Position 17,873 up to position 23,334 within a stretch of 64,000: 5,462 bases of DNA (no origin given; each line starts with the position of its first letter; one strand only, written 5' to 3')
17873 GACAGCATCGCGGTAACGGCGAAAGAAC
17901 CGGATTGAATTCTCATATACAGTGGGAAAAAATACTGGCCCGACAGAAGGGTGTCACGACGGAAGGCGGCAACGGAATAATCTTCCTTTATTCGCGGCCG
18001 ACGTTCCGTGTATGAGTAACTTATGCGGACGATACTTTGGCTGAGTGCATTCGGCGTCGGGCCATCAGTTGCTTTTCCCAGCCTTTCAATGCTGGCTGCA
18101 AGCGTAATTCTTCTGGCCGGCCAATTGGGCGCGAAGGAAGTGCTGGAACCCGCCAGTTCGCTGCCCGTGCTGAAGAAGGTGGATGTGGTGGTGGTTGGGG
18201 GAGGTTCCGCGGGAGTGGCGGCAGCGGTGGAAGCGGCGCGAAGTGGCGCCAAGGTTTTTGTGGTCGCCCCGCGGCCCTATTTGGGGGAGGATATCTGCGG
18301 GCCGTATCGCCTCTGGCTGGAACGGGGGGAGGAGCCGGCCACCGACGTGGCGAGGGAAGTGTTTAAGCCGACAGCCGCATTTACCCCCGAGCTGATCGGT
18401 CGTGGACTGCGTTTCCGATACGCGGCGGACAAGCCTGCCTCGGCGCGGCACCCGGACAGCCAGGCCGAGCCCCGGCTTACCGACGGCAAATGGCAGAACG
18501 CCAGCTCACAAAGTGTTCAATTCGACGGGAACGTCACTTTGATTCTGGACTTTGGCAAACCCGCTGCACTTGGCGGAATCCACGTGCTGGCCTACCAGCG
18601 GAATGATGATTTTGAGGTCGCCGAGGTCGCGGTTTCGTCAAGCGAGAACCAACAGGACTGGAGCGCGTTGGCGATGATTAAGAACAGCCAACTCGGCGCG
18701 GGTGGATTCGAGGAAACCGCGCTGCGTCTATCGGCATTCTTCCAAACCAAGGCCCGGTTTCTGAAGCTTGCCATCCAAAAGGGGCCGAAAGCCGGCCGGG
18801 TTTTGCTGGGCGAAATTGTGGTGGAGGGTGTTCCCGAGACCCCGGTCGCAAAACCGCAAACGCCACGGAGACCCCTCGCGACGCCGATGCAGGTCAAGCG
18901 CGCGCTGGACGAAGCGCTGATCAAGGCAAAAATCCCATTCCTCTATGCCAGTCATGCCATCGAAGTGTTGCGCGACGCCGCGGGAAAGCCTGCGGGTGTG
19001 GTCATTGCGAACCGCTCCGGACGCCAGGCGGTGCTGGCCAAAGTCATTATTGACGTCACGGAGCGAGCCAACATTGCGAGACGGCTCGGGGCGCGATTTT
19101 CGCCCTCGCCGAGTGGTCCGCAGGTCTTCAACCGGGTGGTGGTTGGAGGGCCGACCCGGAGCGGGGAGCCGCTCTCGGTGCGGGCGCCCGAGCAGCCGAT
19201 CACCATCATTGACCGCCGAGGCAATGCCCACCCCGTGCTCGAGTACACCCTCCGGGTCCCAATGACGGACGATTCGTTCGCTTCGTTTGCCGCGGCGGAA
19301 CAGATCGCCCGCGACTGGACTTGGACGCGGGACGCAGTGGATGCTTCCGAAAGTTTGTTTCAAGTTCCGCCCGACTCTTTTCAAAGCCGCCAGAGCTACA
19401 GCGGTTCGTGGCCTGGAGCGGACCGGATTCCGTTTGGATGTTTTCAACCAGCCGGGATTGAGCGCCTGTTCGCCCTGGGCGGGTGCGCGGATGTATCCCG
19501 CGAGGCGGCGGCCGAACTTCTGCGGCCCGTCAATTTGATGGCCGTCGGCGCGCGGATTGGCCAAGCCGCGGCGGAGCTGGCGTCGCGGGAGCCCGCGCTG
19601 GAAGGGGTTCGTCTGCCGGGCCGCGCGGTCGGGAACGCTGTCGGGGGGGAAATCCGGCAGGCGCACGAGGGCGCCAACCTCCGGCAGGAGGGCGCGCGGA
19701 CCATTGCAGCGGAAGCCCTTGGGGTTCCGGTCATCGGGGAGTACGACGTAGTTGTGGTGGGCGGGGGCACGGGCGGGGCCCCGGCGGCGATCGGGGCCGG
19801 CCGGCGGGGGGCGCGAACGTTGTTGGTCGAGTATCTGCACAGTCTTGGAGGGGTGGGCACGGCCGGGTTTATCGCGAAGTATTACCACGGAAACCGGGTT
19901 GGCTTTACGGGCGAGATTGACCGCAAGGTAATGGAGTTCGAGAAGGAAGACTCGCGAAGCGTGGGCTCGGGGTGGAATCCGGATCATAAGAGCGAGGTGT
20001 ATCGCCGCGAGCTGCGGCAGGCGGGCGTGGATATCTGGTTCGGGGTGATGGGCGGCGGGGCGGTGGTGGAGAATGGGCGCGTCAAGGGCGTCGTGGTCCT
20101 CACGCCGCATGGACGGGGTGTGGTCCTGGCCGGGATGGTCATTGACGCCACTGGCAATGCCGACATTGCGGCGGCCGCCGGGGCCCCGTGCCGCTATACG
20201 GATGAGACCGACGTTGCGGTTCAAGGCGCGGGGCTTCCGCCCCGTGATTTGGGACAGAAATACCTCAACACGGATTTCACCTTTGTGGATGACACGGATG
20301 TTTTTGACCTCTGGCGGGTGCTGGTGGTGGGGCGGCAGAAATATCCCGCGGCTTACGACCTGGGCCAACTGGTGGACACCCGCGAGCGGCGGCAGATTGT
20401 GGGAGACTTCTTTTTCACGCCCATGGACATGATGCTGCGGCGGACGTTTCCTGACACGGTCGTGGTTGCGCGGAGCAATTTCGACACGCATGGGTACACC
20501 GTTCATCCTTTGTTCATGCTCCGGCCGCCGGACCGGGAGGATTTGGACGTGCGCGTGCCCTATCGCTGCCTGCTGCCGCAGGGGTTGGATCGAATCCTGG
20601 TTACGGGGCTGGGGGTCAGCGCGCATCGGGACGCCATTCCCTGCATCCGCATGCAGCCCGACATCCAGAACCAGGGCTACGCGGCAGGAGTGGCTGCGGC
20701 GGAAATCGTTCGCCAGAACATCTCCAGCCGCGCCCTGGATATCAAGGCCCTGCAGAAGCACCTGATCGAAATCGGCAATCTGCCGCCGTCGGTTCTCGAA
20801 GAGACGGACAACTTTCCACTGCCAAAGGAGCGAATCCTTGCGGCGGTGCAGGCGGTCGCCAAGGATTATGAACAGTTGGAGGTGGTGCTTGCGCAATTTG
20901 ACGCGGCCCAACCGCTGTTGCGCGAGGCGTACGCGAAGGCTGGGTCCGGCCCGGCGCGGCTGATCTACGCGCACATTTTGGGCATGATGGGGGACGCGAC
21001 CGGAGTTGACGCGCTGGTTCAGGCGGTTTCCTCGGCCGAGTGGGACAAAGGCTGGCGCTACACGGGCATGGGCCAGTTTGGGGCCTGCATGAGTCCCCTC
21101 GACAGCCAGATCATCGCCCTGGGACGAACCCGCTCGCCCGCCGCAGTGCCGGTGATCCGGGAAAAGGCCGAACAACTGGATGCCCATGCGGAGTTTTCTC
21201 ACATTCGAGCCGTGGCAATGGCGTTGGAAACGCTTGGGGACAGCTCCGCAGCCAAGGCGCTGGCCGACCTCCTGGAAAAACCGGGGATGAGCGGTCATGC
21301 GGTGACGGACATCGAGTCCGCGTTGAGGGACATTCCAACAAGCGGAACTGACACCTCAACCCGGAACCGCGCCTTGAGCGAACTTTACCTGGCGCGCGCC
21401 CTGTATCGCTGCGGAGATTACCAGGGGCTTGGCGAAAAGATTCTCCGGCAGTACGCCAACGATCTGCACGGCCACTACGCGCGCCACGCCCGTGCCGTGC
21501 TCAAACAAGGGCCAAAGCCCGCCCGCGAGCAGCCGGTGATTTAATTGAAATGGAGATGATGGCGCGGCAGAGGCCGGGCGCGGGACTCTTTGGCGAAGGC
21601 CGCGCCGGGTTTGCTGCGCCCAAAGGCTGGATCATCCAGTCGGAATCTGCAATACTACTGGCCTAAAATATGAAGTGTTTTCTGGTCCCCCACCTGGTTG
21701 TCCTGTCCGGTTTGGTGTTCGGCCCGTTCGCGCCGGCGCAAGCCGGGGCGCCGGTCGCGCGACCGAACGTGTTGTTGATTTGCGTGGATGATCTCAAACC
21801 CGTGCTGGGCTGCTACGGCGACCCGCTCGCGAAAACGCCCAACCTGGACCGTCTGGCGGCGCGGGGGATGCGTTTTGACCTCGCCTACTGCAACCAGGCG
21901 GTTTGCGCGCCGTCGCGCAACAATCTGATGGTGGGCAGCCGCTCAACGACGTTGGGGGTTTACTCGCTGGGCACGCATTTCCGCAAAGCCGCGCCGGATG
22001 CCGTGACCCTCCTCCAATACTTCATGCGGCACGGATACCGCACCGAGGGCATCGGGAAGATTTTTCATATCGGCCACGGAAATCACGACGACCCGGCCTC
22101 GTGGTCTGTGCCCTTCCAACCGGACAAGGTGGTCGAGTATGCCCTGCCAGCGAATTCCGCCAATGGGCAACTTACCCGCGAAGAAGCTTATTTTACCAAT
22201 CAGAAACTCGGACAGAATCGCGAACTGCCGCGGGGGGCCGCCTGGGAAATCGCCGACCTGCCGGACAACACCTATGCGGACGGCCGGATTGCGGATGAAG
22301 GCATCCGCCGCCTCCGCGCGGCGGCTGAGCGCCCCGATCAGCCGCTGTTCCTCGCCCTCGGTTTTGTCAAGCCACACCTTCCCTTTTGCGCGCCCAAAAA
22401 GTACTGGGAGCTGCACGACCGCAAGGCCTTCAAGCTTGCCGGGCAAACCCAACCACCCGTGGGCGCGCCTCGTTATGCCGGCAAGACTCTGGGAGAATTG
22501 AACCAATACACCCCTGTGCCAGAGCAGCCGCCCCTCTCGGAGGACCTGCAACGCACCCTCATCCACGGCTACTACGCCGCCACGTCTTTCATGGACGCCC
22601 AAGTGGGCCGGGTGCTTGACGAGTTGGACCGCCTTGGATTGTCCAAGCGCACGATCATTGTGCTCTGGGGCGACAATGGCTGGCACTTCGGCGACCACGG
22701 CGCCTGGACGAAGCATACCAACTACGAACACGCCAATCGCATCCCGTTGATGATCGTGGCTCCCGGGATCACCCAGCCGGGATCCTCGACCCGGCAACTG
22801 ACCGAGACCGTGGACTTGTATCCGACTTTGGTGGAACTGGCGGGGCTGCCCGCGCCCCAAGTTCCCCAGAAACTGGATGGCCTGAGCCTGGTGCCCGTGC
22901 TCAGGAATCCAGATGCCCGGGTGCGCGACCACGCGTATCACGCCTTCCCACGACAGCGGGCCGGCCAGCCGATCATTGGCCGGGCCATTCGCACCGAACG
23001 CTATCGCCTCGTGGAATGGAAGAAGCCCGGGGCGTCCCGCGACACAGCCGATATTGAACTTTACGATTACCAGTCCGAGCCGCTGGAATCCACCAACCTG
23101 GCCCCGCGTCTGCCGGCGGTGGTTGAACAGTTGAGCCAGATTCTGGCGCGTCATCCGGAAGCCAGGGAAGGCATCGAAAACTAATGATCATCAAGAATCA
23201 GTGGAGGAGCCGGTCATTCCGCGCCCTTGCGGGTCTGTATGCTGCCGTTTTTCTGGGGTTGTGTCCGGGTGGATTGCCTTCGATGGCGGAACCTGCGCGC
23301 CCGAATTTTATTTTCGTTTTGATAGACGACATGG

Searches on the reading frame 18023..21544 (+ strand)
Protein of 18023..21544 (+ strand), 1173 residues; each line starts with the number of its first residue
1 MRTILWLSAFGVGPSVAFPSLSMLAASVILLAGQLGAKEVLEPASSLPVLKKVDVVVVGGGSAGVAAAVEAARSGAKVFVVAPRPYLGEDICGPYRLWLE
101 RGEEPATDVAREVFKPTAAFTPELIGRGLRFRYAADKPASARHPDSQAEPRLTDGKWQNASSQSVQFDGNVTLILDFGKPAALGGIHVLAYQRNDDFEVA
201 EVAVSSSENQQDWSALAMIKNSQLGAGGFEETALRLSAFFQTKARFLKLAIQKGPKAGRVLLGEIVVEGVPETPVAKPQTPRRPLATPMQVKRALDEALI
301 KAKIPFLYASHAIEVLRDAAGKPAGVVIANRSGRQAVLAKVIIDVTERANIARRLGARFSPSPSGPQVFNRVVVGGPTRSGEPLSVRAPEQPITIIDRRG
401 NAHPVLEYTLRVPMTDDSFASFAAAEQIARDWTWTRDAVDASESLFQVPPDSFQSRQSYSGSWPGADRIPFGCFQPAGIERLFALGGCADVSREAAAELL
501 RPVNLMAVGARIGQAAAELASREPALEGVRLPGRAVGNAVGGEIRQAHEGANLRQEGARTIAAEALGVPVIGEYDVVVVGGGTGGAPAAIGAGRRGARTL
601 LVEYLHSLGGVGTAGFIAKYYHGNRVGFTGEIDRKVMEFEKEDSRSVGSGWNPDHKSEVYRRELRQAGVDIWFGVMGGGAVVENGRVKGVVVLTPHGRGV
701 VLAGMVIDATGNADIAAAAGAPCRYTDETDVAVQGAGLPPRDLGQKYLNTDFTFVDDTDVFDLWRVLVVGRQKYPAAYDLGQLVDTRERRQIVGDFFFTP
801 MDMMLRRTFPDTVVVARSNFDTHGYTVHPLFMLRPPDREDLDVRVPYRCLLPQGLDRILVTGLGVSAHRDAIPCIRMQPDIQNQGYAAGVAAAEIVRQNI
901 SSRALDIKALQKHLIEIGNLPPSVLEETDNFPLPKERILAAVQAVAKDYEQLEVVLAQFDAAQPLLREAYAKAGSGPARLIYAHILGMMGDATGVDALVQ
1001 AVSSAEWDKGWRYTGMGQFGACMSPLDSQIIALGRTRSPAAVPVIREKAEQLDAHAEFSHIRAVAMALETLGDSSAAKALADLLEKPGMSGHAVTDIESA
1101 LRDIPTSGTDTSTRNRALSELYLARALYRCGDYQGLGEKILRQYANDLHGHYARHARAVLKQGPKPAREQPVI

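Call 68: search_protein_families(library=pfam, proteins=[window:18023-21544:+], max_evalue=0.000001)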
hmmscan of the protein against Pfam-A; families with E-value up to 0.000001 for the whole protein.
window:18023-21544:+ (1173 aa): 4 families
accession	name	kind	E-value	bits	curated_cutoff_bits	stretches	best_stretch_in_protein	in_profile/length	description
PF12831.13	FAD_oxidored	-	1.1e-74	252.7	27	3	575-730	1-164/416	FAD dependent oxidoreductase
PF00890.30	FAD_binding_2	-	2.1e-12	47.4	20.4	0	54-86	1-33/414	FAD binding domain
PF07992.20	Pyr_redox_2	-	1.5e-10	41.4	26.1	0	54-103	2-51/291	Pyridine nucleotide-disulphide oxidoreductase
PF01134.28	GIDA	-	2.2e-08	34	22.1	0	54-82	1-29/391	Glucose inhibited division protein A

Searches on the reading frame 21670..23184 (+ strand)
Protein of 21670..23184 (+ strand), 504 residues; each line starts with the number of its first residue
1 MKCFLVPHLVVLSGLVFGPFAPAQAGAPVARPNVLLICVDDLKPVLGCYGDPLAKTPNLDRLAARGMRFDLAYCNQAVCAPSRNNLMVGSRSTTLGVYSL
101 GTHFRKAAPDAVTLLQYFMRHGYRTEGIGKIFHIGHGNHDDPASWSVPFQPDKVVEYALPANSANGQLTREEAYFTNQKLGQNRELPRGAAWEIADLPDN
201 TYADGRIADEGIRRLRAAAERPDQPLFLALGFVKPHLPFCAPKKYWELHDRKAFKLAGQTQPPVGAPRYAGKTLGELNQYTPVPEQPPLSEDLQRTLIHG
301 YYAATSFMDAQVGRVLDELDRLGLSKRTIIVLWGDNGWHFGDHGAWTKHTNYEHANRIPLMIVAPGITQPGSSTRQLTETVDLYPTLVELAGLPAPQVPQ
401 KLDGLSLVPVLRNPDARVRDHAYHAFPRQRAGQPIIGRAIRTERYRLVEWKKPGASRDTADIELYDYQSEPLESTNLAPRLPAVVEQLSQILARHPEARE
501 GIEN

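Call 68: search_protein_families(library=pfam, proteins=[window:21670-23184:+], max_evalue=0.000001)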
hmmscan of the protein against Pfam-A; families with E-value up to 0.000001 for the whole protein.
window:21670-23184:+ (504 aa): 2 families
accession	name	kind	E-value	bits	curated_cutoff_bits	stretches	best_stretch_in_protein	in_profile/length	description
PF00884.28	Sulfatase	-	9.8e-44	150.3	25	1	32-392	1-300/301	Sulfatase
PF16347.10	SGSH_C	-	1.2e-18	68.2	29.3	1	341-492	1-148/154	N-sulphoglucosamine sulphohydrolase, C-terminal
